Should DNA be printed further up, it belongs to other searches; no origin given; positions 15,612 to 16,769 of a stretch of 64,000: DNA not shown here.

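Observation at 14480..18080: Five-gene candidate envelope-spanning redox module: CXXCH lipoprotein, OM beta-barrel, T9SS-exported DUF2271-like protein, small secreted protein, NapH-like polyferredoxin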

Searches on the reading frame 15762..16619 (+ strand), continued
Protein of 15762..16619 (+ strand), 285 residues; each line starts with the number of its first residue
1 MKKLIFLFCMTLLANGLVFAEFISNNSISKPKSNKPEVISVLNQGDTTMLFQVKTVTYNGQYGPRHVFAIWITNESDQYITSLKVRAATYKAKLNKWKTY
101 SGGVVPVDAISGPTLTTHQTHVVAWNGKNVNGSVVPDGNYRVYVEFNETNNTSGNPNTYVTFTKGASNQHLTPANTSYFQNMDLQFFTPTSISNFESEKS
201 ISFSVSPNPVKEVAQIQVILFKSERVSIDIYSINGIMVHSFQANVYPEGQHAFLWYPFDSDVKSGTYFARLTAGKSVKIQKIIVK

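Call 38: search_protein_families(library=pfam, proteins=[L033:13874-14956:-, L033:13398-13832:-, L033:12473-13372:-, L033:11476-12441:-, L033:10858-11412:-, L033:9318-10826:-, L033:8001-9263:+, L033:6713-7882:-, L033:5691-6650:+], max_evalue=0.01)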
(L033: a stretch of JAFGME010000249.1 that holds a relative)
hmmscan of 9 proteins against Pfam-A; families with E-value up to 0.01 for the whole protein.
L033:13874-14956:- (360 aa): 7 families
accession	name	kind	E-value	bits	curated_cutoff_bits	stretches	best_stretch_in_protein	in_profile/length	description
PF22113.1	Mtrc-MtrF_II-IV_dom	-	2.7e-09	37.2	30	2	46-131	74-167/176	Outer membrane cytochrome MtrC/MtrF-like, domains II/IV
PF14522.11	Cytochrome_C7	-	3.3e-09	36.9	24.8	1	75-171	5-67/67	Cytochrome c7 and related cytochrome c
PF14537.11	Cytochrom_c3_2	-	0.0001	23.1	25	0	53-96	26-65/79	Cytochrome c3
PF09699.15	Paired_CXXCH_1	-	0.00014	21.9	20.6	0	49-63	25-39/41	Doubled CXXCH motif (Paired_CXXCH_1)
PF02335.20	Cytochrom_C552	-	0.00037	20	24.1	0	218-358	234-371/438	Cytochrome c552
PF01391.23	Collagen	-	0.00086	19.5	27.2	1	28-52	31-55/60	Collagen triple helix repeat (20 copies)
PF22678.1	Cytochrom_c_NrfB-like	-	0.00099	20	27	0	48-99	28-69/89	Cytochrome c-type protein NrfB-like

L033:13398-13832:- (144 aa): 0 families

L033:12473-13372:- (299 aa): 1 family
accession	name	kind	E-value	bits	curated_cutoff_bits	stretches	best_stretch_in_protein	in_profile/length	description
PF19089.6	DUF5777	-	9.6e-72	241.6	23.1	1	39-297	1-247/247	Membrane bound beta barrel domain (DUF5777)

L033:11476-12441:- (321 aa): 7 families
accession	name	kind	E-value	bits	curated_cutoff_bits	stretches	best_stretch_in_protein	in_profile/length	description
PF14522.11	Cytochrome_C7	-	2.6e-14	53.2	24.8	3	84-123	12-54/67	Cytochrome c7 and related cytochrome c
PF14537.11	Cytochrom_c3_2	-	1.4e-13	51.5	25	3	84-159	5-69/79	Cytochrome c3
PF22113.1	Mtrc-MtrF_II-IV_dom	-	9.1e-08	32.3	30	1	87-254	8-166/176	Outer membrane cytochrome MtrC/MtrF-like, domains II/IV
PF09699.15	Paired_CXXCH_1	-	2.2e-07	30.9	20.6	1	88-120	9-39/41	Doubled CXXCH motif (Paired_CXXCH_1)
PF22678.1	Cytochrom_c_NrfB-like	-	8.4e-05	23.4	27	0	113-185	1-66/89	Cytochrome c-type protein NrfB-like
PF02085.21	Cytochrom_CIII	-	9.1e-05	23.2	22.9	0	73-160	18-88/101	Class III cytochrome C family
PF05495.17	zf-CHY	-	0.0099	16.7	31.3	0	219-253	20-51/68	CHY zinc finger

L033:10858-11412:- (184 aa): 2 families
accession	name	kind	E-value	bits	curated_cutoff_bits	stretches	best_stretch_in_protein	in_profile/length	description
PF01292.26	Ni_hydr_CYTB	-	9.2e-21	74.8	30.1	1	2-179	17-179/179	Prokaryotic cytochrome b561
PF14358.11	DUF4405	-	6.8e-05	23.7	26.7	1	107-162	5-64/66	Domain of unknown function (DUF4405)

L033:9318-10826:- (502 aa): 4 families
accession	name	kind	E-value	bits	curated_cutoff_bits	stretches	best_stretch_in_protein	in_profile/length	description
PF03264.19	Cytochrom_NNT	-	3.9e-09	36.9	24.1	1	100-186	7-97/174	NapC/NirT cytochrome c family, N-terminal region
PF14537.11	Cytochrom_c3_2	-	1.9e-06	28.7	25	1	432-499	8-65/79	Cytochrome c3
PF14522.11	Cytochrome_C7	-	3.3e-06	27.3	24.8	0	419-458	43-67/67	Cytochrome c7 and related cytochrome c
PF22113.1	Mtrc-MtrF_II-IV_dom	-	0.0061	16.5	30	0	442-500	73-129/176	Outer membrane cytochrome MtrC/MtrF-like, domains II/IV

L033:8001-9263:+ (420 aa): 6 families
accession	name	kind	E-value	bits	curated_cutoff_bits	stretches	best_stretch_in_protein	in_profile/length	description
PF18911.6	PKD_4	-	6.1e-25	87.5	27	2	270-317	24-72/85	PKD domain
PF00801.26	PKD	-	1.1e-19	70.6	23.5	2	271-314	18-66/80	PKD domain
PF18962.6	Por_Secre_tail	-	2.9e-08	34.3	27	1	344-419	1-75/75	Secretion system C-terminal sorting domain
PF10029.15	DUF2271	-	2e-07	31.3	27.3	1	57-144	20-112/136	Predicted periplasmic protein (DUF2271)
PF13860.13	FlgD_ig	-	0.00013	22.4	27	1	102-135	44-76/79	FlgD Ig-like domain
PF11589.14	DUF3244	-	0.00043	20.7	25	0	94-141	46-92/96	Domain of unknown function (DUF3244)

L033:6713-7882:- (389 aa): 2 families
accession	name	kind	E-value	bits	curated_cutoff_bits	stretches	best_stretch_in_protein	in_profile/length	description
PF01595.25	CNNM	-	1.6e-27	96.8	28.4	1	40-211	3-181/181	Cyclin M transmembrane N-terminal domain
PF00571.33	CBS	-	1e-10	42.2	24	1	294-345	3-55/57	CBS domain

L033:5691-6650:+ (319 aa): 1 family
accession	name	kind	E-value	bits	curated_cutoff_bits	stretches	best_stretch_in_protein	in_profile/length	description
PF02517.21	Rce1-like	-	9.7e-21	74.3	22.4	1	170-258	3-92/93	Type II CAAX prenyl endopeptidase Rce1-like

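Call 39: search_protein_families(library=pfam, proteins=[L044:2527-3408:-, L044:3555-4829:+, L044:4916-5614:+, L044:5604-6374:-, L044:6530-7552:+, L044:7612-8046:+, L044:8063-8944:+, L044:8978-9394:+, L044:9511-10482:+, L044:10490-11110:+], max_evalue=0.01)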
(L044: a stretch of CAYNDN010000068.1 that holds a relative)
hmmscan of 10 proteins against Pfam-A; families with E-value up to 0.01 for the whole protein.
L044:2527-3408:- (293 aa): 2 families
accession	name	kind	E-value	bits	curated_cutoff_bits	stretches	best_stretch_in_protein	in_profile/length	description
PF18075.7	FtsX_ECD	-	1.8e-10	41.7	23.5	1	55-132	2-80/96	FtsX extracellular domain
PF02687.27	FtsX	-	6.4e-09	36.3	25.5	1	172-286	3-117/120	FtsX-like permease C-terminal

L044:3555-4829:+ (424 aa): 7 families
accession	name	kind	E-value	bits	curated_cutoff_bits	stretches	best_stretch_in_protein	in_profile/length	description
PF18911.6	PKD_4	-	9e-20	71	27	2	285-320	36-71/85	PKD domain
PF00801.26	PKD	-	1.5e-14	54.1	23.5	2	285-318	31-66/80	PKD domain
PF18962.6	Por_Secre_tail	-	6.2e-13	49.3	27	1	348-423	1-75/75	Secretion system C-terminal sorting domain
PF13860.13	FlgD_ig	-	1.5e-07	31.7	27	0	109-130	49-70/79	FlgD Ig-like domain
PF10029.15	DUF2271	-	7.9e-06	26.1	27.3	1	45-150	7-117/136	Predicted periplasmic protein (DUF2271)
PF13585.12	CHU_C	-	9.6e-06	26.1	27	1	354-412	15-72/86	CHU_C Type IX secretion signal domain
PF11589.14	DUF3244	-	0.00014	22.2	25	0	355-418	29-91/96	Domain of unknown function (DUF3244)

L044:4916-5614:+ (232 aa): 2 families
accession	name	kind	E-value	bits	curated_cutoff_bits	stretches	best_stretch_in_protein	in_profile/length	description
PF13505.12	OMP_b-brl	-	6.6e-06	26.8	28.7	1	11-209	2-158/175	Outer membrane protein beta-barrel domain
PF13568.12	OMP_b-brl_2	-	0.009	16.5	27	0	29-183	11-156/175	Outer membrane protein beta-barrel domain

L044:5604-6374:- (256 aa): 6 families
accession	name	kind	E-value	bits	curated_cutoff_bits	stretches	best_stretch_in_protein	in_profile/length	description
PF00027.35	cNMP_binding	-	2.2e-18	66.4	27.5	1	64-150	3-89/89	Cyclic nucleotide-binding domain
PF13545.12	HTH_Crp_2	-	1.7e-16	60.4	27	1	182-252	1-70/70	Crp-like helix-turn-helix domain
PF00325.26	Crp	-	5.3e-06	26.5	21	1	203-233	1-31/32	Bacterial regulatory proteins, crp family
PF13412.12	HTH_24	-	0.00022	21.2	21.9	1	205-234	18-47/48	Winged helix-turn-helix DNA-binding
PF13551.12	HTH_29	-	0.0036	17.8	28.1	1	207-248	15-55/64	Winged helix-turn helix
PF25213.1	HVO_A0261_N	-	0.0038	17.5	35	1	206-234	26-54/86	HVO_A0261 N-terminal domain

L044:6530-7552:+ (340 aa): 7 families
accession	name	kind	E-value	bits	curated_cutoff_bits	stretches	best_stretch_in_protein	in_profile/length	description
PF14522.11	Cytochrome_C7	-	1.3e-08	35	24.8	2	224-267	8-58/67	Cytochrome c7 and related cytochrome c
PF14537.11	Cytochrom_c3_2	-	3.2e-07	31.2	25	0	46-126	6-69/79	Cytochrome c3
PF22113.1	Mtrc-MtrF_II-IV_dom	-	3.2e-05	24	30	0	47-125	82-167/176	Outer membrane cytochrome MtrC/MtrF-like, domains II/IV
PF09699.15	Paired_CXXCH_1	-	7.3e-05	22.8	20.6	0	116-126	8-18/41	Doubled CXXCH motif (Paired_CXXCH_1)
PF02335.20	Cytochrom_C552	-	9.1e-05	22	24.1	1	224-337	242-371/438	Cytochrome c552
PF22678.1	Cytochrom_c_NrfB-like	-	0.00018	22.4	27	0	49-127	1-71/89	Cytochrome c-type protein NrfB-like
PF02085.21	Cytochrom_CIII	-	0.00047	20.9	22.9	0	222-277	26-70/101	Class III cytochrome C family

L044:7612-8046:+ (144 aa): 0 families

L044:8063-8944:+ (293 aa): 1 family
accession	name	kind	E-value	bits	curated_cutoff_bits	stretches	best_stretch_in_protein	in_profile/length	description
PF19089.6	DUF5777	-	8.8e-67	225.4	23.1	1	38-291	1-247/247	Membrane bound beta barrel domain (DUF5777)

L044:8978-9394:+ (138 aa): 2 families
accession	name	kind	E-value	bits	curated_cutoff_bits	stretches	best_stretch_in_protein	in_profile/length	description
PF00034.26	Cytochrom_C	-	1e-10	43.2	21.3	1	55-137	4-90/90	Cytochrome c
PF13442.11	Cytochrome_CBB3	-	3.2e-10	40.6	27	1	53-133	4-68/68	Cytochrome C oxidase, cbb3-type, subunit III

L044:9511-10482:+ (323 aa): 6 families
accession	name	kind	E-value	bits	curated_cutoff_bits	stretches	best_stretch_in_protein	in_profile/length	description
PF14537.11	Cytochrom_c3_2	-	2.3e-12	47.6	25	2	85-162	4-70/79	Cytochrome c3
PF22113.1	Mtrc-MtrF_II-IV_dom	-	5.5e-10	39.5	30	1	88-256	7-166/176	Outer membrane cytochrome MtrC/MtrF-like, domains II/IV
PF14522.11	Cytochrome_C7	-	6.7e-10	39.1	24.8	2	84-124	10-53/67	Cytochrome c7 and related cytochrome c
PF09699.15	Paired_CXXCH_1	-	5.3e-09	36.1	20.6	1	151-189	8-39/41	Doubled CXXCH motif (Paired_CXXCH_1)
PF22678.1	Cytochrom_c_NrfB-like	-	5.6e-05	24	27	0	115-186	1-65/89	Cytochrome c-type protein NrfB-like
PF02085.21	Cytochrom_CIII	-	6.3e-05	23.7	22.9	1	68-186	11-101/101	Class III cytochrome C family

L044:10490-11110:+ (206 aa): 1 family
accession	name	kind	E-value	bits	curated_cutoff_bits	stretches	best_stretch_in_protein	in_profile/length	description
PF01292.26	Ni_hydr_CYTB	-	6.8e-28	98.1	30.1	1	8-200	2-179/179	Prokaryotic cytochrome b561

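Call 43: find_encoding_contigs(protein=P0001, flank=10000, max_places=2)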
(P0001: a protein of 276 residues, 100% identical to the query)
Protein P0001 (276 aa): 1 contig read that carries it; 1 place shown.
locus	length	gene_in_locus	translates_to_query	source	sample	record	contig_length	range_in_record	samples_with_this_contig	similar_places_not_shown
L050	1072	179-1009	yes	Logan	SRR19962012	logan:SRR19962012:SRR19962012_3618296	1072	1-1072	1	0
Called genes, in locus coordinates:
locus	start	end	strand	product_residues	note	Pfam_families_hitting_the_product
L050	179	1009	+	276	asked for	PF10029:DUF2271, PF13860:FlgD_ig (faint), PF18962:Por_Secre_tail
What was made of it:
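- All five window ORFs are intact, and an independent assembly carries the identical g3 (L050, call 43).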

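Call 69: search_solved_structures(query=A1, max_evalue=0.1)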
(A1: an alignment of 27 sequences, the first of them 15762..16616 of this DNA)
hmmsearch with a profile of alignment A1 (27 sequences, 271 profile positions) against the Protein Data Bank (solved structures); distinct sequences matched with E-value up to 0.1: 20.
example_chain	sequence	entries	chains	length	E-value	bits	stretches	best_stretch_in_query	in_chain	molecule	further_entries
8glk_D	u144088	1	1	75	6.4e-10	42.1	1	190-271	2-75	Endonuclease I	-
9whd_A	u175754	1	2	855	3.9e-08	36.2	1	182-270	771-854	GH167 glycoside hydrolase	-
8glj_D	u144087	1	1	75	1.3e-05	28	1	190-271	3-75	Por secretion system C-terminal sorting domain-containing protein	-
4zzk_A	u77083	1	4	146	1.4e-05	27.8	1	111-152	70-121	Basal-body rod modification protein FlgD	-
4zzf_A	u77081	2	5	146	1.4e-05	27.8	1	111-152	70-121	Flagellar basal body rod modification protein | Basal-body rod modification protein FlgD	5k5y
5jvk_A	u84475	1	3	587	2.4e-05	27.1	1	176-270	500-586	Uncharacterized protein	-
7eh9_A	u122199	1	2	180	7e-05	25.5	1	109-141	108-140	Basal-body rod modification protein FlgD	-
7bhq_A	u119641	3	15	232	0.00022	23.9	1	109-141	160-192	Basal-body rod modification protein FlgD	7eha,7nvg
7pzj_A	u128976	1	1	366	0.00057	22.6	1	180-267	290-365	Lipase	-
3osv_A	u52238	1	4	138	0.00083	22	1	208-255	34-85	Flagellar basal-body rod modification protein FlgD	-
8qb1_A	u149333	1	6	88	0.0028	20.3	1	190-271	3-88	Mirolase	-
5hfs_A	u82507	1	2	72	0.0089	18.7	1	210-271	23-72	Gingipain R2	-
7pq4_A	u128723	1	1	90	0.015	17.9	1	210-271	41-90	Arginine-specific cysteine proteinase (Arg-gingipain)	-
5m11_A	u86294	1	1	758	0.022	17.3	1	178-260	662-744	Immunoreactive 84kD antigen PG93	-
3c12_A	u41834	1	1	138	0.025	17.2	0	111-141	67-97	Flagellar protein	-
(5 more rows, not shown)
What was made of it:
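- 15762..16619 (+): g3: a secreted DUF2271 domain (about residues 40-200) with the flavinylation-type motif D108-A-I-S-G-P-T114. It is fused to a type A T9SS C-terminal sorting domain (residues 205-285). The sorting domain matches solved T9SS cargo domains 8glk_D and 8glj_D (call 69).
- On T9SS cargo with a type A C-terminal sorting domain: The profile matches solved cargo sorting domains 8glk_D and 8glj_D (call 69).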
